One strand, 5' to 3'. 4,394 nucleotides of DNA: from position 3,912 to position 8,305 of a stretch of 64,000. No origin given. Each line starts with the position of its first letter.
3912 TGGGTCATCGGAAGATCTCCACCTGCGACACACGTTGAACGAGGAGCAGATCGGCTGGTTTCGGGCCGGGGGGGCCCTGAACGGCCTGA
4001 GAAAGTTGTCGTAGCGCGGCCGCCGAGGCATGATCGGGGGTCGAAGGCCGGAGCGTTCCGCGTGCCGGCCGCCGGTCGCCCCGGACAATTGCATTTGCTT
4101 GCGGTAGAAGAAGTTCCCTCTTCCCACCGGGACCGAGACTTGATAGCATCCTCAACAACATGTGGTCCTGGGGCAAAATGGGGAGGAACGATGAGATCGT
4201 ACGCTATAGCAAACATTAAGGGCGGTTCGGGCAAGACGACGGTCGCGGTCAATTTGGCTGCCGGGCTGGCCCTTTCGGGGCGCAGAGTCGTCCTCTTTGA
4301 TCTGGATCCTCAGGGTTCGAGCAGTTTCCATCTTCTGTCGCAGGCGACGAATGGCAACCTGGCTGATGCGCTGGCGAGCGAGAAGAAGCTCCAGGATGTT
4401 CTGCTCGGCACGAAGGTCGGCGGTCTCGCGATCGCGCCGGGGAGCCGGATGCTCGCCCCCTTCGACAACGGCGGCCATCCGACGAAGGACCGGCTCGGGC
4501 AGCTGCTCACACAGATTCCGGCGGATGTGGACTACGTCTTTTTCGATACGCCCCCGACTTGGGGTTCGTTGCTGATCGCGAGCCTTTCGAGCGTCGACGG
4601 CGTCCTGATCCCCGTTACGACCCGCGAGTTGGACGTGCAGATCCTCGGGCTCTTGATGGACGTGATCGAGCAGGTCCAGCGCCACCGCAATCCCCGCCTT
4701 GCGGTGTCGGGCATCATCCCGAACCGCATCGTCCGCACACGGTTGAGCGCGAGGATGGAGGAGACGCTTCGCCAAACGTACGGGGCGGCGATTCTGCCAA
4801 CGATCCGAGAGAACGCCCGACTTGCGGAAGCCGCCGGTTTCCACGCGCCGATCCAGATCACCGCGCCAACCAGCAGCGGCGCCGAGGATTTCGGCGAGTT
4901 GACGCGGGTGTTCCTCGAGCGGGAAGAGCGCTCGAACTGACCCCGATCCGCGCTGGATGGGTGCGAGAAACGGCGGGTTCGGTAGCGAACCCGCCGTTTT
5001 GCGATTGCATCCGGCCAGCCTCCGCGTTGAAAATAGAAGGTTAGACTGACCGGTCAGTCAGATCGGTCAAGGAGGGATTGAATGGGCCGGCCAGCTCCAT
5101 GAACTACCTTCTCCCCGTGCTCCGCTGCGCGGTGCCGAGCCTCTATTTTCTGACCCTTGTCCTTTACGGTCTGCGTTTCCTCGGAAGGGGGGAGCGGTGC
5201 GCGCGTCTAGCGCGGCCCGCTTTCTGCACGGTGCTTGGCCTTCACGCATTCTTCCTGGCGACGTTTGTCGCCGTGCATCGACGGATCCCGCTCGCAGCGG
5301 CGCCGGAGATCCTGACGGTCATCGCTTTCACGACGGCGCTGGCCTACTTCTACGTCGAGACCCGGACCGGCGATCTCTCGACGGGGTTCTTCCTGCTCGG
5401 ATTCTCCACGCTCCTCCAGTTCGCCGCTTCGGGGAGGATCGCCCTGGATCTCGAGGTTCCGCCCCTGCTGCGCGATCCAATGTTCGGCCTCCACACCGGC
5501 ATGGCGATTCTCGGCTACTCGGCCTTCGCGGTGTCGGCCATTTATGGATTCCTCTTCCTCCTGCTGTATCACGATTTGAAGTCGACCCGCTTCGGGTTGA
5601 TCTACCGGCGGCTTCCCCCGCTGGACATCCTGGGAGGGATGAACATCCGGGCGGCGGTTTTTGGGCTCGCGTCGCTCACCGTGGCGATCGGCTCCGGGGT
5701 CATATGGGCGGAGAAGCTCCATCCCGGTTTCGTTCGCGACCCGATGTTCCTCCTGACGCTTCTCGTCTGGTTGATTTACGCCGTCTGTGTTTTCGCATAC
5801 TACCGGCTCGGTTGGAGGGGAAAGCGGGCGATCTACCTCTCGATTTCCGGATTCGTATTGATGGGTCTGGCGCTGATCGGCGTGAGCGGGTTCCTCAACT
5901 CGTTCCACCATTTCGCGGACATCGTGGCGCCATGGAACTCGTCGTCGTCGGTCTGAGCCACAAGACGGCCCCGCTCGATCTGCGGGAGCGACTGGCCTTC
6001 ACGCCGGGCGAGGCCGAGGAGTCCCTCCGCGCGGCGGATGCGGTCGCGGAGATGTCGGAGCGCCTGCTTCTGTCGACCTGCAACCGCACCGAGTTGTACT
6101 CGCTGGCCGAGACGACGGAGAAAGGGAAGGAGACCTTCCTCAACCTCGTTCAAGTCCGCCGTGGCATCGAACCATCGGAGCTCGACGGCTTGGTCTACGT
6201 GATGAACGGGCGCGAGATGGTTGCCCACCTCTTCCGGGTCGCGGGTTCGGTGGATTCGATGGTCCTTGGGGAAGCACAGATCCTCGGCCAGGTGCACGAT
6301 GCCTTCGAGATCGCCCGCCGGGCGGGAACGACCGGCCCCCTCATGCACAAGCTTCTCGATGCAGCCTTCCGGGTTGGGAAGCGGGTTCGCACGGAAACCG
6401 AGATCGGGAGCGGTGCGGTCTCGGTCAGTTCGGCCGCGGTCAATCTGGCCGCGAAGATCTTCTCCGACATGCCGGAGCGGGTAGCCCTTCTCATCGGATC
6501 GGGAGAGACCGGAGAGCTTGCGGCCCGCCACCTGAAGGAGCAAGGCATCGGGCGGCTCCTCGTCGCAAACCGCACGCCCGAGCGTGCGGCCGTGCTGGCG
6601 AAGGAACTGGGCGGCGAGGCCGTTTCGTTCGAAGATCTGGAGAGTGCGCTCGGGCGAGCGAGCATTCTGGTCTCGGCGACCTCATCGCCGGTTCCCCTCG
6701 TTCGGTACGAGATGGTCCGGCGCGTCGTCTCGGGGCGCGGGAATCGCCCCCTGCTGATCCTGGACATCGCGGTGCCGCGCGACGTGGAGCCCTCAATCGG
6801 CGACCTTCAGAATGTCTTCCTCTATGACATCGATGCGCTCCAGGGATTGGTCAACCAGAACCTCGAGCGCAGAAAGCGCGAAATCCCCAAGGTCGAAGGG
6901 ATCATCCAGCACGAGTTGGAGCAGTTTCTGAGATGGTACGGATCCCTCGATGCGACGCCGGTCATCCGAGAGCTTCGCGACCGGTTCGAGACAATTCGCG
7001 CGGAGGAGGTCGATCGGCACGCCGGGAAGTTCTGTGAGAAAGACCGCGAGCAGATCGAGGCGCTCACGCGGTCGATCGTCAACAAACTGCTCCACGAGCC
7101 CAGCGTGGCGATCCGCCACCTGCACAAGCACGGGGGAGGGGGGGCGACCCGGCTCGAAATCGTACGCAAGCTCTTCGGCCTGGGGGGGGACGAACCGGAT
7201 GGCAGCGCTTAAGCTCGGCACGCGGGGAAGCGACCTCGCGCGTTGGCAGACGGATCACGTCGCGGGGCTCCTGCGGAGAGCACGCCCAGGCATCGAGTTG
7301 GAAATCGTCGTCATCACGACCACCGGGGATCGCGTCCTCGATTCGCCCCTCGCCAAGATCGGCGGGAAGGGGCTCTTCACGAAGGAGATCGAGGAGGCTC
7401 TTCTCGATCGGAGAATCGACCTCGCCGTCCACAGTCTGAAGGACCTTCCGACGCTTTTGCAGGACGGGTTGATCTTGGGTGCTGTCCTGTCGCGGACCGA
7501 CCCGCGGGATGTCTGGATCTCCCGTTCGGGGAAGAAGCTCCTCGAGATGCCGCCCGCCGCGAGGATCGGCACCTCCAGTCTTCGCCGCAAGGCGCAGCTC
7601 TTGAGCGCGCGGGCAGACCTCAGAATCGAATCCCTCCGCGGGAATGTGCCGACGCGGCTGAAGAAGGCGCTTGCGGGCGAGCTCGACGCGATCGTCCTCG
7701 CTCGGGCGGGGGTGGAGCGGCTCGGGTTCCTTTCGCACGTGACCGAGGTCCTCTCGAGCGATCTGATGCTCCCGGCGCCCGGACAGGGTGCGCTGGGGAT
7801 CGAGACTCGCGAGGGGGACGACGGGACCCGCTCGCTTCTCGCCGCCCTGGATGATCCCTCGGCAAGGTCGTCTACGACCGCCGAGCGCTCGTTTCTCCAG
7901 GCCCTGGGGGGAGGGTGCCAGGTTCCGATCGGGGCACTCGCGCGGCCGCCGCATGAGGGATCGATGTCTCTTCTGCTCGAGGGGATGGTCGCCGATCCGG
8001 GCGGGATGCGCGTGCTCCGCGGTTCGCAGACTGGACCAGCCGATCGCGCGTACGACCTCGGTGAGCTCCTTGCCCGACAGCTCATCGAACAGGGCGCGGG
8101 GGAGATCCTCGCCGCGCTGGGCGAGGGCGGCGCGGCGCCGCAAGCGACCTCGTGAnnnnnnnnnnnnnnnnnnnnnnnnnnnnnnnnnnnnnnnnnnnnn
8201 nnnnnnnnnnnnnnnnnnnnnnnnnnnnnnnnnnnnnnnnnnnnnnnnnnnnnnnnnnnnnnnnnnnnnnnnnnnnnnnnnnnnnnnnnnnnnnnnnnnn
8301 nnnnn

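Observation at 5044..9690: TetR-family regulator fused in-frame to HemD inside the heme operon, with a perfect 16-bp palindrome at the operon's 5' end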

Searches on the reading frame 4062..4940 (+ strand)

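Call 5: search_protein_families(library=pfam, proteins=[window:4062-4940:+], max_evalue=0.01)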
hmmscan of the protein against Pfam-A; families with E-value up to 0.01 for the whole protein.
window:4062-4940:+ (292 aa): 10 families
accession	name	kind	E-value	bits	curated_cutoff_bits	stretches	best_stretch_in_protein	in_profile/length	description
PF13614.12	AAA_31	-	7.7e-32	111.1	27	1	45-214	2-176/177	AAA domain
PF01656.29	CbiA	-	5.7e-24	84.9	25.4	1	48-264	2-125/125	CobQ/CobB/MinD/ParA nucleotide binding domain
PF10609.15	ParA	-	2.5e-12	47.2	27.1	1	47-221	6-173/246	NUBPL iron-transfer P-loop NTPase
PF09140.17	MipZ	-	6.2e-10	39.3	20.7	1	49-205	5-149/262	ATPase MipZ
PF00142.24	Fer4_NifH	-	6e-07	29.6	25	1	53-115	8-70/271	4Fe-4S iron sulfur cluster binding proteins, NifH/frxC family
PF06564.18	CBP_BcsQ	-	7.4e-07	29.4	21.3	1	44-280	1-229/234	Cellulose biosynthesis protein BcsQ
PF07015.17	VirC1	-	8.4e-05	22.4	24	1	47-82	4-39/231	VirC1 protein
PF02374.21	ArsA_ATPase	-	0.0001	22.1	24.3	1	53-86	9-42/305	Anion-transporting ATPase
PF13481.12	AAA_25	-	0.0014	18.7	27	0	53-77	41-64/195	AAA domain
PF16575.11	CLP1_P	-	0.0057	16.9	26.6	1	55-84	4-33/188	mRNA cleavage and polyadenylation factor CLP1 P-loop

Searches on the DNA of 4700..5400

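Call 73: search_rna_families(source=window, start=4700, end=5400, threshold=evalue, max_evalue=1)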
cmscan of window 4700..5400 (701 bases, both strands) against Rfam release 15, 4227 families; matches with E-value up to 1: 2.
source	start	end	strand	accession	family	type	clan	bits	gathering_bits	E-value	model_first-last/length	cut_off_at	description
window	4952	5019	+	RF04159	MIR1437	Gene; miRNA;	-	23.6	168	0.12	1-192/192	no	MIR1437 microRNA precursor family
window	5244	5342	+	RF01754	radC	Cis-reg;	-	20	40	0.14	1-149/149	no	radC RNA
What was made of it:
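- There is no Rfam match (call 73).
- Tried and rejected: Rfam (call 73): only sub-threshold noise, so there is no leader RNA family.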

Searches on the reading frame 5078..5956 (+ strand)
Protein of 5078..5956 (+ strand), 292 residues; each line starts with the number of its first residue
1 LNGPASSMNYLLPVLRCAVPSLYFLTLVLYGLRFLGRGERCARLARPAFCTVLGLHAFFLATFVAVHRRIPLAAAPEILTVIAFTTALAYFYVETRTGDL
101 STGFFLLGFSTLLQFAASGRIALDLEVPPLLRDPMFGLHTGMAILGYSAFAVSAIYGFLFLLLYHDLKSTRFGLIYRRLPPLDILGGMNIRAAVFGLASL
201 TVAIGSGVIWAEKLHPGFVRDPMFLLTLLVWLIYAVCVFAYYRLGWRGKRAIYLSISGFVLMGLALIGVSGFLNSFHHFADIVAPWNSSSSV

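Call 4: search_protein_families(library=ncbifam, proteins=[window:5078-5956:+], max_evalue=0.01)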
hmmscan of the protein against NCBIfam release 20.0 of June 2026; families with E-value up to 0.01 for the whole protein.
window:5078-5956:+ (292 aa): 1 family
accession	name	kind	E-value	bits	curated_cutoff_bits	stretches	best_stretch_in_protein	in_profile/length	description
TIGR03144.1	cytochr_II_ccsB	equivalog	4.6e-22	79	187.6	1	54-279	7-251/252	c-type cytochrome biogenesis protein CcsB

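Call 5: search_protein_families(library=pfam, proteins=[window:5078-5956:+], max_evalue=0.01)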
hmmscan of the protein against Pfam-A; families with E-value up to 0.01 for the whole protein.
window:5078-5956:+ (292 aa): 1 family
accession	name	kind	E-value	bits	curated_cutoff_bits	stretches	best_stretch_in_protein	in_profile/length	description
PF01578.25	Cytochrom_C_asm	-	1e-22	81.3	29.9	1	77-270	6-205/212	Cytochrome C assembly protein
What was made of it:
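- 5099..5956 (+): First operon gene: a CcsA/HemX-like membrane protein (Cytochrom_C_asm). Pfam E 1e-22 (call 5); NCBIfam CcsB-like, below the curated cut-off (call 4).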

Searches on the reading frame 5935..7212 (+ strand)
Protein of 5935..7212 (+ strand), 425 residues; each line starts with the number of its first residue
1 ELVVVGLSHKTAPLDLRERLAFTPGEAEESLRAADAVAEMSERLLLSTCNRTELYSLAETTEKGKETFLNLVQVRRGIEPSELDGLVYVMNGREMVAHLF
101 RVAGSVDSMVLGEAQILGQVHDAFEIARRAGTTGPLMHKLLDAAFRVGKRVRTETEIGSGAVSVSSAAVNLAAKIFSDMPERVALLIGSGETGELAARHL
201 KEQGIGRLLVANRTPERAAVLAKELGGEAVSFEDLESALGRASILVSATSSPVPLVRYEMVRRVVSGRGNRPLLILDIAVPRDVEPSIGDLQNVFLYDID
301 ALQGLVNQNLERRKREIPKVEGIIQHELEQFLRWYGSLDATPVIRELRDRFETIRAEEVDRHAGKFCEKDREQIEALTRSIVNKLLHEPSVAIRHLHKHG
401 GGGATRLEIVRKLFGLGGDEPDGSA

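Call 5: search_protein_families(library=pfam, proteins=[window:5935-7212:+], max_evalue=0.01)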
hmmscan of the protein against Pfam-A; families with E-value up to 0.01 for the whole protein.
window:5935-7212:+ (425 aa): 5 families
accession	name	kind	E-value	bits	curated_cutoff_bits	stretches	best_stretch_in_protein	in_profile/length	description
PF05201.20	GlutR_N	-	9.2e-49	165.5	27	1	5-155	1-151/151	Glutamyl-tRNAGlu reductase, N-terminal domain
PF01488.26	Shikimate_DH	-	1.5e-38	132.4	24.3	1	171-303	2-136/138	Shikimate / quinate 5-dehydrogenase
PF00745.25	GlutR_dimer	-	2.5e-28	98.7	22.9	1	319-416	1-99/99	Glutamyl-tRNAGlu reductase, dimerisation domain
PF16912.11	Glu_dehyd_C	-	0.0002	21.3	34.9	1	162-312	10-165/211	Glucose dehydrogenase C-terminus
PF03807.23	F420_oxidored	-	0.00088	20.3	21.6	1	184-247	3-66/94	NADP oxidoreductase coenzyme F420-dependent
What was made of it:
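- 5935..7212 (+): hemA, glutamyl-tRNA reductase. Pfam GlutR_N, Shikimate_DH and GlutR_dimer (call 5).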

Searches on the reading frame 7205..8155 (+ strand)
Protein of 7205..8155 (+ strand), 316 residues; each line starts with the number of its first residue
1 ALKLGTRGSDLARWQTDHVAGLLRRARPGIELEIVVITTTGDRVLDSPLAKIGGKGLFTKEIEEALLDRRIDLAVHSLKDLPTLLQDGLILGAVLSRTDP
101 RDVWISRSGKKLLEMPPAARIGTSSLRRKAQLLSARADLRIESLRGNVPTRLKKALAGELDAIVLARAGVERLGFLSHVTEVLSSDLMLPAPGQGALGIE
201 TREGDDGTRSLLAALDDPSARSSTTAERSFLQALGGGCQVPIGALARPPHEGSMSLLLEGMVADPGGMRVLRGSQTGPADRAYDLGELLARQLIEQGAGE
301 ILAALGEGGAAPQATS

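Call 5: search_protein_families(library=pfam, proteins=[window:7205-8155:+], max_evalue=0.01)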
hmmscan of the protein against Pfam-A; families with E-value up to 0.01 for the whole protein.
window:7205-8155:+ (316 aa): 2 families
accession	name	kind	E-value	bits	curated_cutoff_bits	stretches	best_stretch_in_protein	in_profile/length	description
PF01379.25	Porphobil_deam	-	9.9e-81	270.6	22.1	1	2-208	1-205/207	Porphobilinogen deaminase, dipyromethane cofactor binding domain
PF03900.20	Porphobil_deamC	-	1.4e-14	54.6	26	1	225-294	5-73/74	Porphobilinogen deaminase, C-terminal domain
